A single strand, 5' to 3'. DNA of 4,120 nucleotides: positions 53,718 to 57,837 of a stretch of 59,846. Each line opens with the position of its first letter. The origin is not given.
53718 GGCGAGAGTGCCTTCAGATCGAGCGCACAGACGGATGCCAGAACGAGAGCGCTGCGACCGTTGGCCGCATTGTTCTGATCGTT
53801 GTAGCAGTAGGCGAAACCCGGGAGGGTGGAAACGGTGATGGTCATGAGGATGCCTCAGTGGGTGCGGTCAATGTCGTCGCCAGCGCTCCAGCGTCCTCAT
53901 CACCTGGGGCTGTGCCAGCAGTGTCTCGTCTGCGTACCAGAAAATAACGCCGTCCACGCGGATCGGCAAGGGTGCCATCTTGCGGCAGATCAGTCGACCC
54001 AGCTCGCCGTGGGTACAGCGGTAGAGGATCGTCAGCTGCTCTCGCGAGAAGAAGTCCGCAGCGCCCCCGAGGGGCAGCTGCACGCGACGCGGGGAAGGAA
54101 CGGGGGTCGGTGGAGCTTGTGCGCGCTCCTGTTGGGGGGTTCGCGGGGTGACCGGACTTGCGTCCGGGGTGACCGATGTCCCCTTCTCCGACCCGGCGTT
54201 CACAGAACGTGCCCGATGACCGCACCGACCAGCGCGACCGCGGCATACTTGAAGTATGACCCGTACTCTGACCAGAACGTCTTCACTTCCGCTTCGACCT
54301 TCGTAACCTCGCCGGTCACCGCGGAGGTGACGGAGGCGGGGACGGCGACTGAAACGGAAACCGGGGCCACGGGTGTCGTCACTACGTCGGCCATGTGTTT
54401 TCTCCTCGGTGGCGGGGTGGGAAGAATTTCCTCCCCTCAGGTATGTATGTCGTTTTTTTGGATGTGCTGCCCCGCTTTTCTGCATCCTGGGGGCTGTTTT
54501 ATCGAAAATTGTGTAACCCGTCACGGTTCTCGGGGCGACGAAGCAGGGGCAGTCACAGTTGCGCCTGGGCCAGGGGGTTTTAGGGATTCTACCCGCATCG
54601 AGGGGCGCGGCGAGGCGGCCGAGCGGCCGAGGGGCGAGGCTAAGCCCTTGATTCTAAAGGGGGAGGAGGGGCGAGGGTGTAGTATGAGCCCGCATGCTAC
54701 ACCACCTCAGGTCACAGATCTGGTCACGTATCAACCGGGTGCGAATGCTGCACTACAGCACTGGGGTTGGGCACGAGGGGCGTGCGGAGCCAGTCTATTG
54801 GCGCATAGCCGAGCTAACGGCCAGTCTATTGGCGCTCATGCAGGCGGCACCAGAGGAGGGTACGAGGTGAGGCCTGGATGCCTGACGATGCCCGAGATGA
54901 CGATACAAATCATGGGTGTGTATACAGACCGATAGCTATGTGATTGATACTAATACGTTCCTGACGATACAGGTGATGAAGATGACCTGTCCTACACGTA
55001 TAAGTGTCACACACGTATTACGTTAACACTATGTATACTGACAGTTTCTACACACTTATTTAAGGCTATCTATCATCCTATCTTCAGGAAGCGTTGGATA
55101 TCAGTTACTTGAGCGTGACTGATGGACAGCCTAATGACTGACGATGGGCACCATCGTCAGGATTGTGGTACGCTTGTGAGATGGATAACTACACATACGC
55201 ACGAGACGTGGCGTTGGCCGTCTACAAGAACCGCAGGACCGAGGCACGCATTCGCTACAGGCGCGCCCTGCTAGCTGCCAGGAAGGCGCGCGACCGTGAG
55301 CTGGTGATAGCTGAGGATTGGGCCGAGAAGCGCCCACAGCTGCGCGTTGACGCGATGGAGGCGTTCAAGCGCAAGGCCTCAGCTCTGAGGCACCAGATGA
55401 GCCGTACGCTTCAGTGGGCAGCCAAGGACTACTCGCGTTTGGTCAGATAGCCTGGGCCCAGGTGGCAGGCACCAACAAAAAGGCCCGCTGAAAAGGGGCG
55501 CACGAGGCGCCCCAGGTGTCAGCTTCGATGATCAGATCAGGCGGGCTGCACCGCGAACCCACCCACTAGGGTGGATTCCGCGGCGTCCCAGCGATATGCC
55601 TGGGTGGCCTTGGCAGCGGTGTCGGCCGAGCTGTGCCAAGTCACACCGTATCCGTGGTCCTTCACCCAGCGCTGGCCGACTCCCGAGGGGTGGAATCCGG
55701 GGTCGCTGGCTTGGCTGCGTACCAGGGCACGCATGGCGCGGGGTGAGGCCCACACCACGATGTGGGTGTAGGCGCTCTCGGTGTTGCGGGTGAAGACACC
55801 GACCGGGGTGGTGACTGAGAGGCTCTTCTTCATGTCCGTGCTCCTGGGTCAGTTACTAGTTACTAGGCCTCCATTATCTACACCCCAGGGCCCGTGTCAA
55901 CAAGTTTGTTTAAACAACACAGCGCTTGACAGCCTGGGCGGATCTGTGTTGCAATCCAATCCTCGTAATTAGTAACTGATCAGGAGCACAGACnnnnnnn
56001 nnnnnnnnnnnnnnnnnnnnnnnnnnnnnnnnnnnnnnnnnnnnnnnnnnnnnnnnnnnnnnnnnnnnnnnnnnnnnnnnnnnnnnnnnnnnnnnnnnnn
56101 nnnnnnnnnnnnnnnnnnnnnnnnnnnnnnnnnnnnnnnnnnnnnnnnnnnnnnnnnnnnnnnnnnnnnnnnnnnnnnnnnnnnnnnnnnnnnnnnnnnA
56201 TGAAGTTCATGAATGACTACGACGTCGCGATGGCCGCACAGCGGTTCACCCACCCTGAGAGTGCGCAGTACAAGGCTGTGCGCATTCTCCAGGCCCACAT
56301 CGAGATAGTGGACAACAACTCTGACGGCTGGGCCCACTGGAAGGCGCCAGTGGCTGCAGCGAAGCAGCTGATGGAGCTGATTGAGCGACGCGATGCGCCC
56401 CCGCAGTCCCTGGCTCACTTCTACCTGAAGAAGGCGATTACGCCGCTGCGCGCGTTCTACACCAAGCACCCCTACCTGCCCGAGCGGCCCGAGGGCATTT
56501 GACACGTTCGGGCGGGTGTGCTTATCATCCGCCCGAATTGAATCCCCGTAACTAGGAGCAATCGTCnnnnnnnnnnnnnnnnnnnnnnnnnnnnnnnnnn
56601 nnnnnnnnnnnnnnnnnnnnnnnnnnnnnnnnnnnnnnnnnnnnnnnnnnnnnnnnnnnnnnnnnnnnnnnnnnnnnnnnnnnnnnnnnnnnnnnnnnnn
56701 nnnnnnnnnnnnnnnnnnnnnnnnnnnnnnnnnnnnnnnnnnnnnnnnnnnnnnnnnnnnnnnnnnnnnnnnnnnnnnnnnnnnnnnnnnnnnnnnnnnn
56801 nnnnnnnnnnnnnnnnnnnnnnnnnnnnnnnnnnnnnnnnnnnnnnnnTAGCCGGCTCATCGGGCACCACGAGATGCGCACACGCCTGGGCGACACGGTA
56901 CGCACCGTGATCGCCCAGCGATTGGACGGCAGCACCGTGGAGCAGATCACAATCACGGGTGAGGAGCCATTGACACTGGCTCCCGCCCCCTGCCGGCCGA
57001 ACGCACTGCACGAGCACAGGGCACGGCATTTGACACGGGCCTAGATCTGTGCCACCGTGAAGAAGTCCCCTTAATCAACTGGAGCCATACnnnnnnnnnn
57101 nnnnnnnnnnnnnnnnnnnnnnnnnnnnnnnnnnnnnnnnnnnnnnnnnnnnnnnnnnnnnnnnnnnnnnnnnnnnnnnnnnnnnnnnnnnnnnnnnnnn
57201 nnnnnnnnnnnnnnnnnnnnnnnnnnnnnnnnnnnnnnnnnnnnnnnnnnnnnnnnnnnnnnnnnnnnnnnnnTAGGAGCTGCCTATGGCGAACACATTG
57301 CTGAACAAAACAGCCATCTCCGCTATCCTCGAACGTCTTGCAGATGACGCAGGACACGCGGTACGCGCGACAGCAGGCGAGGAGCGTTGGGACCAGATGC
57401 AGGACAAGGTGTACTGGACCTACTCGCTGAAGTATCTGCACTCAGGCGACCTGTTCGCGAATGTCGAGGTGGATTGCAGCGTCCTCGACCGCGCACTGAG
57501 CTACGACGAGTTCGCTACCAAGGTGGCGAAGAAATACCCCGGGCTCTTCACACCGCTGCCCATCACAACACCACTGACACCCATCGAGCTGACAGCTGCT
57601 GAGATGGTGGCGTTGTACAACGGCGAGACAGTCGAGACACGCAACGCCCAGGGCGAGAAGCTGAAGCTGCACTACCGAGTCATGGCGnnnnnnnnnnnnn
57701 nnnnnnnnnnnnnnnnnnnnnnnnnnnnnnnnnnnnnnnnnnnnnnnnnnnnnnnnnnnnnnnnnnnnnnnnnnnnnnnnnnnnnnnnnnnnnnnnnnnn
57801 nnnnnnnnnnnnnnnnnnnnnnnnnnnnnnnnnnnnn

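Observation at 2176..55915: Over-represented 8-bp palindrome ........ concentrated at gene starts and at the centre of a divergent promoter region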

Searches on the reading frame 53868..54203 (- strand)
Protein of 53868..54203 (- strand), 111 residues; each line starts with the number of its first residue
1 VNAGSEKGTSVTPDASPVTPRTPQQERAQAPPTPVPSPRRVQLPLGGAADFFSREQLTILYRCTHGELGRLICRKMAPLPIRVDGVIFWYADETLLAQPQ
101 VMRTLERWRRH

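Call 62: search_protein_families(library=pfam, proteins=[window:53868-54203:-], max_evalue=0.1)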
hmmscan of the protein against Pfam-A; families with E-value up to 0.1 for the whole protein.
window:53868-54203:- (111 aa): 0 families

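Call 75: predict_structure(protein=window:53868-54200:-)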
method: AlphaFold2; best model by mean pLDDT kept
length: 110 residues; sequences in the alignment: 1
mean_pLDDT: 59.2   pTM: 0.35
mean pLDDT of the five models: 59.2, 58.2, 56.6, 56.3, 53.4
residues with pLDDT >= 90: 0; 70-90: 12; 50-70: 74; < 50: 24
segments of 3 or more residues with pLDDT < 50: 35-47, 77-79, 81-83
pLDDT, mean of each block of 10 residues (from residue 1): 64 68 59 50 48 70 59 51 50 60 72
secondary structure, 60 per line:
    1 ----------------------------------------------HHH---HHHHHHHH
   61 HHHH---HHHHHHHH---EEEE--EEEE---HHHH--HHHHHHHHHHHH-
elements in order: H53-64 H68-75 E79-82 E85-88 H92-95 H98-109
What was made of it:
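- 53868..54203 (-): Second candidate binder: a 111-aa protein, 86% identical in the relative. Its C-terminal half looks like a winged helix of the excisionase/HTH_17 type. The AF2 model is of low confidence (pLDDT 59) and shows helix-helix-strand-strand-helix (call 75).
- Tried and rejected: The single-sequence AF2 model was too poor (pLDDT 59) for a fold search (call 75).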

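Call 88: search_solved_structures(query=window:53868-54200:-, max_evalue=10)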
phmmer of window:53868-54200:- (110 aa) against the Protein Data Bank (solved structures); distinct sequences matched with E-value up to 10: 3.
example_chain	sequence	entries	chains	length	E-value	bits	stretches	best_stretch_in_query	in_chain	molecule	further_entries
8rdu_D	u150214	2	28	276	0.11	15.7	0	7-74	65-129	ShTnsC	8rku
7m99_A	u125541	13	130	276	0.11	15.7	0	7-74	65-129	TnsC | ShTnsC | TnsC filament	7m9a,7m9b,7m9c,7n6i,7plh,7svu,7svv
7pkq_B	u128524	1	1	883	9.7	9.4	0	9-70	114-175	mS35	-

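Call 91: search_protein_families(library=phrogs, proteins=[window:53868-54200:-], max_evalue=0.01)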
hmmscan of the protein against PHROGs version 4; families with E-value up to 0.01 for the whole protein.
window:53868-54200:- (110 aa): 0 families

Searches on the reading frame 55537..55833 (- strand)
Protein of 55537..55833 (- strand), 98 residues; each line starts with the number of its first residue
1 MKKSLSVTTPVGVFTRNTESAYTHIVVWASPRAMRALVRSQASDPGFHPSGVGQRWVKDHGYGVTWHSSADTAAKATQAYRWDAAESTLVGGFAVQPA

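Call 11: search_protein_families(library=pfam, proteins=[window:55537-55833:-], max_evalue=0.01)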
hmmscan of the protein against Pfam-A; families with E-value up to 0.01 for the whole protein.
window:55537-55833:- (98 aa): 0 families

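Call 30: search_protein_families(library=phrogs, proteins=[window:55537-55833:-], max_evalue=0.01)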
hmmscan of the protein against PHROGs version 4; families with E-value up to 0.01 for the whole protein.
window:55537-55833:- (98 aa): 0 families

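Call 40: find_homologous_proteins(query=window:55537-55833:-, max_evalue=0.001)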
Query window:55537-55833:- (98 aa): 3 proteins with E <= 0.001 among 3 candidates.
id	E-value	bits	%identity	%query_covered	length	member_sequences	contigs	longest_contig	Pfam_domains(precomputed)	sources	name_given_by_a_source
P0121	3.1e-59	215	100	100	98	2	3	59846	-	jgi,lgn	jgi:hypothetical protein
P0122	2.0e-22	97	57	97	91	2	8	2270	-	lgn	-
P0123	9.3e-7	47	87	32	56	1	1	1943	-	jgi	-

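Call 42: find_encoding_contigs(protein=P0121, flank=10000, max_places=10)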
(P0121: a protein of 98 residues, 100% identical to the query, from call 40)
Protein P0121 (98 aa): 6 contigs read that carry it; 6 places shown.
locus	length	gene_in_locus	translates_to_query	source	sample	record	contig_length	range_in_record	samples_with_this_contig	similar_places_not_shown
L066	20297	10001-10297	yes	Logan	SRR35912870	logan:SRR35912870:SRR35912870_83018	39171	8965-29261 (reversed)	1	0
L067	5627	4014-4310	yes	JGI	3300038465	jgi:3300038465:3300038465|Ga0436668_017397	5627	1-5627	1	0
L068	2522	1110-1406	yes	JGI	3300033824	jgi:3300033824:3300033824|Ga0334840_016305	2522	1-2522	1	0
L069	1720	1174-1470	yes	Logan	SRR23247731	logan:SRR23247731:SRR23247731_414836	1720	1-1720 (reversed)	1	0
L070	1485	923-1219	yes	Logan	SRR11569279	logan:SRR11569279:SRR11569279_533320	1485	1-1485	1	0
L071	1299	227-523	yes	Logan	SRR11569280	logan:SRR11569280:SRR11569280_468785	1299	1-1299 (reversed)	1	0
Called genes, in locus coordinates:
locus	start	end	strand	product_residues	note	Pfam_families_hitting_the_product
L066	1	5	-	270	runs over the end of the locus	PF00239:Resolvase, PF07508:Recombinase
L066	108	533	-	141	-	-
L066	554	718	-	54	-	-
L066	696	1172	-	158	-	-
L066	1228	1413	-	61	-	-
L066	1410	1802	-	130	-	-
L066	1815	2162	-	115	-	-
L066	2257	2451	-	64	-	-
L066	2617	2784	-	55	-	-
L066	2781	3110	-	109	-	-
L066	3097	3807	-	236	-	-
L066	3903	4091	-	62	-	-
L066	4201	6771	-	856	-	PF09250:Prim-Pol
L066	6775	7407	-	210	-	-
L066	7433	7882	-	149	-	-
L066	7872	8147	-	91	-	-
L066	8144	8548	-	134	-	-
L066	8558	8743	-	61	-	-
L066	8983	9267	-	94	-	-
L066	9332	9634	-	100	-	-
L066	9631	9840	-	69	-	-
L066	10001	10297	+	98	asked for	-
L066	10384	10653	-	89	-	-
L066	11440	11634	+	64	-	-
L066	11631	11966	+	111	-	-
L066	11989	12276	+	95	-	-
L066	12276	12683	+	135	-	-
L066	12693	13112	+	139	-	-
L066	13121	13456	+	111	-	-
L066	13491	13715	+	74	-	-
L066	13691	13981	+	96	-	-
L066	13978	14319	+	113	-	-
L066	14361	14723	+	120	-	-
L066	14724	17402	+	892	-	-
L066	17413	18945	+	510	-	-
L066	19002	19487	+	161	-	-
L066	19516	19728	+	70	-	-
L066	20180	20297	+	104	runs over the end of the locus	-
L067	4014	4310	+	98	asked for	-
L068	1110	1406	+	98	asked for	-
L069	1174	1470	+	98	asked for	-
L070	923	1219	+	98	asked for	-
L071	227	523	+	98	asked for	-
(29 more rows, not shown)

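Call 43: find_encoding_contigs(protein=P0122, flank=10000, max_places=10)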
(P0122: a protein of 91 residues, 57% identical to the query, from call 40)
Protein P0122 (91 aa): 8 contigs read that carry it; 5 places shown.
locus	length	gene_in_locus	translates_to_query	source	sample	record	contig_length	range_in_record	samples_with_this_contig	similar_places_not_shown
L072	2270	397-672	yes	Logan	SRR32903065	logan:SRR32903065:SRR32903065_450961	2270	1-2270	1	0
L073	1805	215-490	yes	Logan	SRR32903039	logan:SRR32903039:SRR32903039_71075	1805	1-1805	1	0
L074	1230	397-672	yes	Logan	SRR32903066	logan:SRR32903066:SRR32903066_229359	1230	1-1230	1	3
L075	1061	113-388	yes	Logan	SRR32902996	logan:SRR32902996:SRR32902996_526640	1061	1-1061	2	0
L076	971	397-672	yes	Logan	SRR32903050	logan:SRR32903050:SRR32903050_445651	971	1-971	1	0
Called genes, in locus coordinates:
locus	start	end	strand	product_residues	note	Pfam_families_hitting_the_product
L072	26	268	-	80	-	-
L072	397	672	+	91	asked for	-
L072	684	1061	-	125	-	-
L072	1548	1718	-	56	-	-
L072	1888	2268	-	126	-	?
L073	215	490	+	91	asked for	-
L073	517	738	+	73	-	-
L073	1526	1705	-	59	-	-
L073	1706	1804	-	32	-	?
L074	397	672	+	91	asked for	-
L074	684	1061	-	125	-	-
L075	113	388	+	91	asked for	-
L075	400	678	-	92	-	-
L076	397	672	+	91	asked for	-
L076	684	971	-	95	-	?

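Call 49: find_homologous_proteins(query=L066:4204-6771:-, max_evalue=1e-20)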
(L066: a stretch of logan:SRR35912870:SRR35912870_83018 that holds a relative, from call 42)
Query L066:4204-6771:- (856 aa): 158 proteins with E <= 1e-20 among 8000 candidates; the best 120 are listed.
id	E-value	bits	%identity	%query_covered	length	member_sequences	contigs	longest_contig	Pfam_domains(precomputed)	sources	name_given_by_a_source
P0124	0.0e+0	1447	74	100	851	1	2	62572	PF09250.17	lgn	-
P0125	0.0e+0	1447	100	72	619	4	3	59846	-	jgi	jgi:putative DNA primase/helicase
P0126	1.5e-272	925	50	100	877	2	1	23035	PF08707.17,PF09250.17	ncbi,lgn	-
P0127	1.8e-271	922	51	100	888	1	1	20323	-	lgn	-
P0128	1.8e-267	908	51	99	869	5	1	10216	-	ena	-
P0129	4.3e-265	901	50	100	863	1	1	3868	PF08707.17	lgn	-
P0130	1.1e-264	899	52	100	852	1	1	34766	-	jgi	jgi:primase-like protein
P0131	2.0e-263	895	51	99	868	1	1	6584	PF09250.17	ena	-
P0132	1.5e-260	885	50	97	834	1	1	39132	-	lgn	-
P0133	1.7e-258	879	48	100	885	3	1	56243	PF09250.17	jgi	jgi:putative DNA primase/helicase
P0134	4.6e-256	871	49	100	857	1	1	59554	PF09250.17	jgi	jgi:hypothetical protein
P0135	7.8e-255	867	48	100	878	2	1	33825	-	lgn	-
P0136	9.1e-255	866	49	100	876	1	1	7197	PF09250.17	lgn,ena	-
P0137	5.1e-251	854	48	100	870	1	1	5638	PF09250.17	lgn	-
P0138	1.2e-250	853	50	96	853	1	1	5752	PF08707.17,PF09250.17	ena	-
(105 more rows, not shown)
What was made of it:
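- The primase is 74% identical in the motif-bearing relative and at most 52% identical in all other phages found (call 49).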

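Call 50: find_encoding_contigs(protein=P0124, flank=10000, max_places=4)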
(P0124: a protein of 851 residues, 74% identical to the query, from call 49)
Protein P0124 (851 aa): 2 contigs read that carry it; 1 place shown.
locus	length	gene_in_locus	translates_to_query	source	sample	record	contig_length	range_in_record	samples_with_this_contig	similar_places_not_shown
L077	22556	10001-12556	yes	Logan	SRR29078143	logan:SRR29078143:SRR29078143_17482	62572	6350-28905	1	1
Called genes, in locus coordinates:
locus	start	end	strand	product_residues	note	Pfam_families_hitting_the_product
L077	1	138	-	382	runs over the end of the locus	-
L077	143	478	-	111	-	-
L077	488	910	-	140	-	-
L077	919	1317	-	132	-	-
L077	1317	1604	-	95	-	-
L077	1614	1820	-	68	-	-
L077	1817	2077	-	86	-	-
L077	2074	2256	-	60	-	-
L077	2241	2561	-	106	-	-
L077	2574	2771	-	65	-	-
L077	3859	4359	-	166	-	-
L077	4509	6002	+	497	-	PF00580:UvrD-helicase, PF13604:AAA_30 (weak), PF13245:AAA_19, PF01443:Viral_helicase1 (faint), PF13361:UvrD_C, PF13538:UvrD_C_2 (weak)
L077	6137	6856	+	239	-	-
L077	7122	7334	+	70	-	-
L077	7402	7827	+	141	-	-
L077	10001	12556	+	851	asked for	PF09250:Prim-Pol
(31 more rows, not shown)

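Call 65: find_encoding_contigs(protein=P0134, flank=10000, max_places=2)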
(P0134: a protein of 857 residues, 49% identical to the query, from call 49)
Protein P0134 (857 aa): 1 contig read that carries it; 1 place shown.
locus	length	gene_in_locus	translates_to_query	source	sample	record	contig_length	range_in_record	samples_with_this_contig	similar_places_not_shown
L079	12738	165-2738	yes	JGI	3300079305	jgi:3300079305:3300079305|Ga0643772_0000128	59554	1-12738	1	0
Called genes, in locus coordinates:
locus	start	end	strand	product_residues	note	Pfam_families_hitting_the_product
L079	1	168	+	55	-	?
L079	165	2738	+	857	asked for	PF09250:Prim-Pol (weak)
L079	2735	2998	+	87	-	-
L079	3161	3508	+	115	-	-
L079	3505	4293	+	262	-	-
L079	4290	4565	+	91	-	-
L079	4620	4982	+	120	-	-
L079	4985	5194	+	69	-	-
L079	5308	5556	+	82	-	-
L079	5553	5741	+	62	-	-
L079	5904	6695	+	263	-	PF00239:Resolvase, PF07508:Recombinase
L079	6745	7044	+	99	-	-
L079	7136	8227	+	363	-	-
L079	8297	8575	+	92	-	-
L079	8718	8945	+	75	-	-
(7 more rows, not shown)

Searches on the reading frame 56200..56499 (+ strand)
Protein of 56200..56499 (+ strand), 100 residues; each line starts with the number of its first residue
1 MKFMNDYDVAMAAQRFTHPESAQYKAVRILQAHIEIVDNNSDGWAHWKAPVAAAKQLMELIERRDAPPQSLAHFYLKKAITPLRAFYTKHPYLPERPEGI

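Call 11: search_protein_families(library=pfam, proteins=[window:56200-56499:+], max_evalue=0.01)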
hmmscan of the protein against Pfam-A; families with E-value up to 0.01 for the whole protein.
window:56200-56499:+ (100 aa): 0 families

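Call 30: search_protein_families(library=phrogs, proteins=[window:56200-56499:+], max_evalue=0.01)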
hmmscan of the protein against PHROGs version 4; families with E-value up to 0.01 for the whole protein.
window:56200-56499:+ (100 aa): 1 family
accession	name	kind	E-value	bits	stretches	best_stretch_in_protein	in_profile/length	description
phrog_22197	-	unknown function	7.5e-12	46.4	1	4-90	1-93/187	-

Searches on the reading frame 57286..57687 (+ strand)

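Call 30: search_protein_families(library=phrogs, proteins=[window:57286-57687:+], max_evalue=0.01)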
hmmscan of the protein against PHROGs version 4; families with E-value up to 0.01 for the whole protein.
window:57286-57687:+ (134 aa): 1 family
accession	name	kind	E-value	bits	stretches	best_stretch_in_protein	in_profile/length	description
phrog_3983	-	unknown function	0.0068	17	1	5-59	3-57/165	-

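Call 46: search_protein_families(library=pfam, proteins=[window:57286-57687:+], max_evalue=0.01)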
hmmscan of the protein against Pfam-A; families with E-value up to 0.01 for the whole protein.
window:57286-57687:+ (134 aa): 0 families
